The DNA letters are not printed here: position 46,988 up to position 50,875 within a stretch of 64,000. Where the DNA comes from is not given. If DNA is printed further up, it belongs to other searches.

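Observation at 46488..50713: AT-rich cassette: membrane-anchored NACHT/STAND-like giant protein coupled to a YfbR-type HD nucleotidase (candidate new NLR-like defence system)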

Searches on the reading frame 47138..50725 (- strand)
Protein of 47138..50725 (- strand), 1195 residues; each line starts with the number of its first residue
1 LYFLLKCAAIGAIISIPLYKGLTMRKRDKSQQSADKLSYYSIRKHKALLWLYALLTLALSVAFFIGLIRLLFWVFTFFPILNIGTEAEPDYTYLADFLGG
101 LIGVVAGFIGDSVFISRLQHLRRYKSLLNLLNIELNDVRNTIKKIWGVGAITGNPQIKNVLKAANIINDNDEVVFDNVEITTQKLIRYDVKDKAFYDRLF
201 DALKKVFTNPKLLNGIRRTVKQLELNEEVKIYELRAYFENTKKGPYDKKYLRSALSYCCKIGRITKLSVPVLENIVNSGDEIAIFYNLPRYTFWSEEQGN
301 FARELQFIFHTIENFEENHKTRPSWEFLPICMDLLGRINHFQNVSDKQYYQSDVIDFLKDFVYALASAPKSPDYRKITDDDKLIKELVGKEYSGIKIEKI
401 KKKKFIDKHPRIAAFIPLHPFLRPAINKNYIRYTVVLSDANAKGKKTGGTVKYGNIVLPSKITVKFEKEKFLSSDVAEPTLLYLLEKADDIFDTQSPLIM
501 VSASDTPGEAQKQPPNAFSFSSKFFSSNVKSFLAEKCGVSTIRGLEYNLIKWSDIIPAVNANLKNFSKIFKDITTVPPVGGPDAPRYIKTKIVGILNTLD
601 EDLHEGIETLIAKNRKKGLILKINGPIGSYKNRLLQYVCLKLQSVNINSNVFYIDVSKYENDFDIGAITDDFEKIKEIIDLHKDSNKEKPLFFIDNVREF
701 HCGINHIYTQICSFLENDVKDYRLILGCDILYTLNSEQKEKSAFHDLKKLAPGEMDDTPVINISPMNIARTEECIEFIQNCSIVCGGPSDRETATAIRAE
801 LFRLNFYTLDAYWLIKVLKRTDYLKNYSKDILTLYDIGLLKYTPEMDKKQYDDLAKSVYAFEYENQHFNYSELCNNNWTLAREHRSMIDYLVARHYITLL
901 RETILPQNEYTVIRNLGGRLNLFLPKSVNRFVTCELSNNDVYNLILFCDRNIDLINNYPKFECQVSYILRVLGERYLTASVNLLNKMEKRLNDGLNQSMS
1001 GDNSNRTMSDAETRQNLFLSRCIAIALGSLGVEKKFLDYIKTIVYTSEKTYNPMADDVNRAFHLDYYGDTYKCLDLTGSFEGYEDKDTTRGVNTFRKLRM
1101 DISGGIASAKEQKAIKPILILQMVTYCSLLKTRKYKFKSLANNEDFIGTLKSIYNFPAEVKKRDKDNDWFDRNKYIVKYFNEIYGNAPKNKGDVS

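Call 3: search_protein_families(library=pfam, proteins=[window:47138-50725:-], max_evalue=1)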
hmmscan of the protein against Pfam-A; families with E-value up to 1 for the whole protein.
window:47138-50725:- (1195 aa): 1 family
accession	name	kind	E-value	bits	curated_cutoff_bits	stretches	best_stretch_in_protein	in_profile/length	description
PF13967.11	RSN1_TM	-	0.11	12.5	27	1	4-67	89-153/156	Late exocytosis, associated with Golgi transport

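Call 4: search_protein_families(library=padloc, proteins=[window:47138-50725:-], max_evalue=1)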
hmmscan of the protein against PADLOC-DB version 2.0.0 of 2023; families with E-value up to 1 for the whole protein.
window:47138-50725:- (1195 aa): 0 families

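Call 6: search_protein_families(library=ncbifam, proteins=[window:47138-50656:-], max_evalue=1)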
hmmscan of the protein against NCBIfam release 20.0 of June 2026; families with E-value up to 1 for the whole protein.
window:47138-50656:- (1172 aa): 0 families

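Call 7: search_protein_families(library=phrogs, proteins=[window:47138-50656:-], max_evalue=1)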
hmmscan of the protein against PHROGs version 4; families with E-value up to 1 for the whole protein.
window:47138-50656:- (1172 aa): 0 families

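Call 8: search_solved_structures(query=window:47138-50656:-, max_evalue=10, show_alignments=2)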
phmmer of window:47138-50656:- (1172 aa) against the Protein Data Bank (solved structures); distinct sequences matched with E-value up to 10: 0.

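Call 10: find_homologous_proteins(query=window:47138-50656:-, max_evalue=0.001)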
Query window:47138-50656:- (1172 aa): 4 proteins with E <= 0.001 among 8000 candidates.
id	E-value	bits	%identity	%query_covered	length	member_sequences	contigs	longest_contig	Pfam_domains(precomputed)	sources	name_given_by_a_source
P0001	0.0e+0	2677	100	100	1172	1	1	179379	-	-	-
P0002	1.0e-293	995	46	99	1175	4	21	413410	-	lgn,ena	-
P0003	2.2e-290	984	46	98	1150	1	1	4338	-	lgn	-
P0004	2.8e-275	934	44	99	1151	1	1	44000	-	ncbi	-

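Call 14: find_encoding_contigs(protein=P0002, flank=10000, max_places=8)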
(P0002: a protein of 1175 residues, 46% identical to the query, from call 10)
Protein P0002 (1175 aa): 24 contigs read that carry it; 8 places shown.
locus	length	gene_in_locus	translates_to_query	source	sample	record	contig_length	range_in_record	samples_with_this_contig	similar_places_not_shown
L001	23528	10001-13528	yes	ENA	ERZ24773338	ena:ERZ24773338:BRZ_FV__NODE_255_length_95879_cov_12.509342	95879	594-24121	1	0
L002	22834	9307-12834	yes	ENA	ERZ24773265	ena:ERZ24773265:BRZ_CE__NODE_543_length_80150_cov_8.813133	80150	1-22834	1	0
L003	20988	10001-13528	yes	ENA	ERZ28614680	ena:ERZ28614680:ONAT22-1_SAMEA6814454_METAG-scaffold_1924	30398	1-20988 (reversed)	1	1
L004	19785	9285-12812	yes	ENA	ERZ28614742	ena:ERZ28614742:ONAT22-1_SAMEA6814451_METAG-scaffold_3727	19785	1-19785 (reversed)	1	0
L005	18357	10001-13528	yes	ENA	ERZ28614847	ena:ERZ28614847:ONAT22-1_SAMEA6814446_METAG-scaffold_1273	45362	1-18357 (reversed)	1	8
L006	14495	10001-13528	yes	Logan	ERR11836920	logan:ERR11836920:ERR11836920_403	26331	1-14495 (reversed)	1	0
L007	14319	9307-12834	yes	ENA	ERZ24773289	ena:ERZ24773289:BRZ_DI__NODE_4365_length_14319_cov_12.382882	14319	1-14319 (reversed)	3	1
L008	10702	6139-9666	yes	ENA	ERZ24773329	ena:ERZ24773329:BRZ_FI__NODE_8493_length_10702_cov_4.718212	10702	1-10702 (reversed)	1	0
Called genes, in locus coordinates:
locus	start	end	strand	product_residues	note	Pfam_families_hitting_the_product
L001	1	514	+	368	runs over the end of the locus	?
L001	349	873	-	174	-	-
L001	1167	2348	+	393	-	PF02463:SMC_N (faint), PF13175:AAA_15, PF13476:AAA_23, PF13304:AAA_21, PF13175:AAA_15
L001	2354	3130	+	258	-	-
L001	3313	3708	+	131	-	PF01243:PNPOx_N, PF16242:Pyrid_ox_like (weak)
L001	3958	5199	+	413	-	PF14281:PDDEXK_4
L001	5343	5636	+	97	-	PF01381:HTH_3, PF13443:HTH_26 (weak)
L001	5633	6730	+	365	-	PF13657:Couple_hipA, PF07804:HipA_C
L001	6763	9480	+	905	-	PF07728:AAA_5 (faint), PF09848:SLFN-g3_helicase (faint), PF13245:AAA_19, PF13604:AAA_30, PF01443:Viral_helicase1, PF13538:UvrD_C_2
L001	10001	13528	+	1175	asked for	-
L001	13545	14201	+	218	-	PF13023:HD_3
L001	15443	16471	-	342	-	PF01076:Mob_Pre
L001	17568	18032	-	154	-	PF13238:AAA_18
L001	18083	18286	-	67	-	PF12844:HTH_19, PF13560:HTH_31, PF13443:HTH_26, PF01381:HTH_3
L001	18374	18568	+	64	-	-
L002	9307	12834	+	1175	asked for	-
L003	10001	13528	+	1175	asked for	-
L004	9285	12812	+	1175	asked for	-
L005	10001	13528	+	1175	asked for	-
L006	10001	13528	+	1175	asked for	-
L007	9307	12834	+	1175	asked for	-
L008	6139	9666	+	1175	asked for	-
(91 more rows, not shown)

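Call 15: find_encoding_contigs(protein=P0004, flank=10000, max_places=4)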
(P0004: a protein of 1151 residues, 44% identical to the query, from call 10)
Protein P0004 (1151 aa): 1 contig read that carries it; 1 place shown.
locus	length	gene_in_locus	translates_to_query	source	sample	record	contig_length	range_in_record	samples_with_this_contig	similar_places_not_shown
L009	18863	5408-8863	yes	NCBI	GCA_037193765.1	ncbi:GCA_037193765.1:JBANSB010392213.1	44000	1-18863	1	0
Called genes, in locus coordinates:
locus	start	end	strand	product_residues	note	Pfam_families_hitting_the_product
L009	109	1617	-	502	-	PF00239:Resolvase, PF07508:Recombinase, PF13408:Zn_ribbon_recom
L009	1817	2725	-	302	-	PF23343:REP_ORF2-G2P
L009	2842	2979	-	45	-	-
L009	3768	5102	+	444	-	-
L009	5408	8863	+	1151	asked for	-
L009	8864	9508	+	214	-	PF13023:HD_3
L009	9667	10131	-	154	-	-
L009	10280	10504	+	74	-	PF01381:HTH_3, PF13443:HTH_26 (weak)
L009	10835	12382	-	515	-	PF28550:DUF8436 (weak), PF01266:DAO (faint), PF03486:HI0933_like (faint), PF07992:Pyr_redox_2 (faint), PF13738:Pyr_redox_3 (weak), PF21688:FAD-depend_C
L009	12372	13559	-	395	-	PF00070:Pyr_redox (faint), PF00890:FAD_binding_2 (weak), PF01266:DAO (weak), PF01593:Amino_oxidase (faint), PF03486:HI0933_like, PF13450:NAD_binding_8 (weak), PF07992:Pyr_redox_2 (weak), PF22780:HI0933_like_1st, +2 more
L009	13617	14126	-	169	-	PF02915:Rubrerythrin (weak), PF00210:Ferritin, PF03232:COQ7 (faint)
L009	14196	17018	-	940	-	PF00005:ABC_tran (faint), PF02463:SMC_N (faint), PF03193:RsgA_GTPase (faint), PF13304:AAA_21 (faint), PF13555:AAA_29 (faint), PF17760:UvrA_inter, PF17755:UvrA_DNA-bind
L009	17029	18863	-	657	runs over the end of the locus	PF00270:DEAD (faint), PF04851:ResIII, PF17757:UvrB_inter, PF27431:UvrB_3rd, PF00271:Helicase_C, PF12344:UvrB, PF02151:UVR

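Call 16: find_encoding_contigs(protein=P0003, flank=10000, max_places=4)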
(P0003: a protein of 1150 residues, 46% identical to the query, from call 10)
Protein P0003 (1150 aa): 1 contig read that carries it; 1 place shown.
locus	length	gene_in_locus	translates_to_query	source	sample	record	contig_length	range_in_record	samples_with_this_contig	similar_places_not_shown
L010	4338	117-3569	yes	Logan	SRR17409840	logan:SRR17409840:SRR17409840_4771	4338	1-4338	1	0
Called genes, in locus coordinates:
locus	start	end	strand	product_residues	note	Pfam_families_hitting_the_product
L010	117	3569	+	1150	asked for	-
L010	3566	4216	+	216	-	PF13023:HD_3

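Call 27: search_protein_representatives(alignment_id=A1)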
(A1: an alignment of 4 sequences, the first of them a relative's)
Query: 4 sequences, 1151 profile positions. Proteins with E-value up to 0.001 (for the whole library): 175; up to 1e-10: 81; up to 1e-30: 44. The best 150 are listed.
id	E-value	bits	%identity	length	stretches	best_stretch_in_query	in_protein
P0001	0.0e+00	1943.1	-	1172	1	1-1149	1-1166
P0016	0.0e+00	1654.1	-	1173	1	5-1148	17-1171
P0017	2.6e-174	598.3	-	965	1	471-1145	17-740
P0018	1.4e-111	390.6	-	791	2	566-1091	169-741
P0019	3.4e-82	293.3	-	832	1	517-1102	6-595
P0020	2.4e-71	257.4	-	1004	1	523-1087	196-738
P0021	1.5e-70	254.7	-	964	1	476-1149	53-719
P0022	5.9e-70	252.7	-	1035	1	498-1114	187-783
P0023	3.4e-69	250.2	-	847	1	519-1095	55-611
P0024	3.6e-66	240.2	-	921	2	454-1140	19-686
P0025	1.2e-63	231.8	-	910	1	454-1117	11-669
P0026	1.4e-63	231.7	-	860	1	518-1135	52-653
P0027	2.4e-61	224.2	-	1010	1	482-1105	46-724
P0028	2.6e-61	224.1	-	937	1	477-1094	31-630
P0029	4.0e-61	223.5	-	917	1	446-1098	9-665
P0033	1.0e-58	215.5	-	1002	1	563-1087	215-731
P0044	1.8e-50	188.2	-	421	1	2-393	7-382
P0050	6.0e-43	163.3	-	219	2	7-118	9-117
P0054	1.2e-38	149.1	-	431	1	7-332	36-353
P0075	9.6e-16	73.2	-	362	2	5-149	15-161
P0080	4.1e-14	67.8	-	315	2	3-117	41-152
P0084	4.3e-13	64.4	-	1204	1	738-1044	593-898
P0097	1.8e-10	55.8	-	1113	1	592-1024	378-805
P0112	5.9e-09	50.7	-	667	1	596-1024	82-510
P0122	1.7e-07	45.8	-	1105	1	590-1027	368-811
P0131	1.4e-06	42.9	-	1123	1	835-1024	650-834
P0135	3.8e-06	41.4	-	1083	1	584-1024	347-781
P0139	7.1e-06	40.5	-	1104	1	817-1023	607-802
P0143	1.5e-05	39.5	-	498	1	834-1024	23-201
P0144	1.5e-05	39.4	-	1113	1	887-1024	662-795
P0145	1.7e-05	39.3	-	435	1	842-1024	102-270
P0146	1.8e-05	39.2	-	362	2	3-114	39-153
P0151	2.2e-05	38.9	-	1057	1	752-1023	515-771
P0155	3.2e-05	38.4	-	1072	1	821-1024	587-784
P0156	3.2e-05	38.4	-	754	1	846-1024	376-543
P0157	5.0e-05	37.7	-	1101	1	788-1025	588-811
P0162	6.9e-05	37.2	-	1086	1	657-1024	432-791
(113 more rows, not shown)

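Call 32: search_protein_families(library=pfam, alignment_id=A2, max_evalue=0.01)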
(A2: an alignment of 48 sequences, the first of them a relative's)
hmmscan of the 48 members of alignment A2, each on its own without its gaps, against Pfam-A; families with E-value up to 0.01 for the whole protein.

A. member 1, P0020 (1004 aa): 3 families
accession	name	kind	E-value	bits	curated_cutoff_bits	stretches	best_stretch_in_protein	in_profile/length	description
PF13023.12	HD_3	-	6.7e-22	78.6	22.5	1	814-958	7-145/165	HD domain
PF12917.13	YfbR-like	-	5.5e-06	26.6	25.9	1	819-894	15-95/182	5'-deoxynucleotidase YfbR-like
PF01966.28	HD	-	0.0035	18.1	22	0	832-939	3-114/116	HD domain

B. families by the number of members that match (of 48 scanned): 18 families
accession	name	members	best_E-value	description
PF13023.12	HD_3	46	2.5e-27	HD domain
PF12917.13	YfbR-like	33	2.7e-09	5'-deoxynucleotidase YfbR-like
PF01966.28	HD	11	0.00022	HD domain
PF01048.26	PNP_UDP_1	10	1.3e-20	Phosphorylase superfamily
PF05729.18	NACHT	8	1.1e-06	NACHT domain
PF07693.20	KAP_NTPase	2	4.4e-05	KAP family P-loop domain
PF13191.12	AAA_16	2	7.1e-05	AAA ATPase domain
PF24883.2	NPHP3_N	2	0.00067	Nephrocystin 3, N-terminal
PF00486.34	Trans_reg_C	2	0.0014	Transcriptional regulatory protein, C terminal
PF00004.35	AAA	2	0.0023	ATPase family associated with various cellular activities (AAA)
PF00149.33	Metallophos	1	7.1e-12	Calcineurin-like phosphoesterase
PF13676.11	TIR_2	1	3.4e-08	TIR domain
PF12850.12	Metallophos_2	1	0.00047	Calcineurin-like phosphoesterase superfamily domain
PF00005.33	ABC_tran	1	0.0015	ABC transporter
PF20720.3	nSTAND3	1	0.0055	Novel STAND NTPase 3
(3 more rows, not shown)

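Call 33: search_protein_families(library=padloc, alignment_id=A2, max_evalue=0.01)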
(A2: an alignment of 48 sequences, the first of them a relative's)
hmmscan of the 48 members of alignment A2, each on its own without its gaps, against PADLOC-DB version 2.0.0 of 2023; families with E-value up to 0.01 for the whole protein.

A. member 1, P0020 (1004 aa): 0 families

B. families by the number of members that match (of 48 scanned): 14 families
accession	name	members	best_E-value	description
PDLC04726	PDC-M60C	10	3.7e-19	-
PDLC00759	Effector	10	9e-15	PN-superfamily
PDLC04140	mad8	3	5.5e-05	mads_8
PDLC05051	PDC-S60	2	1.2e-14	-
PDLC02361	PifA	2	0.00021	PifA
PDLC00736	Effector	1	1.4e-16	Endonuclease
PDLC05031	PDC-S49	1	5.1e-05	-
PDLC01087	C3a187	1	0.00025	NERD+UvrD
PDLC05029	PDC-S49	1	0.00037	-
PDLC04958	PDC-S20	1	0.0027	-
PDLC02350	AbiO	1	0.0029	AbiO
PDLC02012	SAVED5--SAVED_TIR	1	0.0035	-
PDLC04957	PDC-S20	1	0.0076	-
PDLC04135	mad3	1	0.0089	mads_3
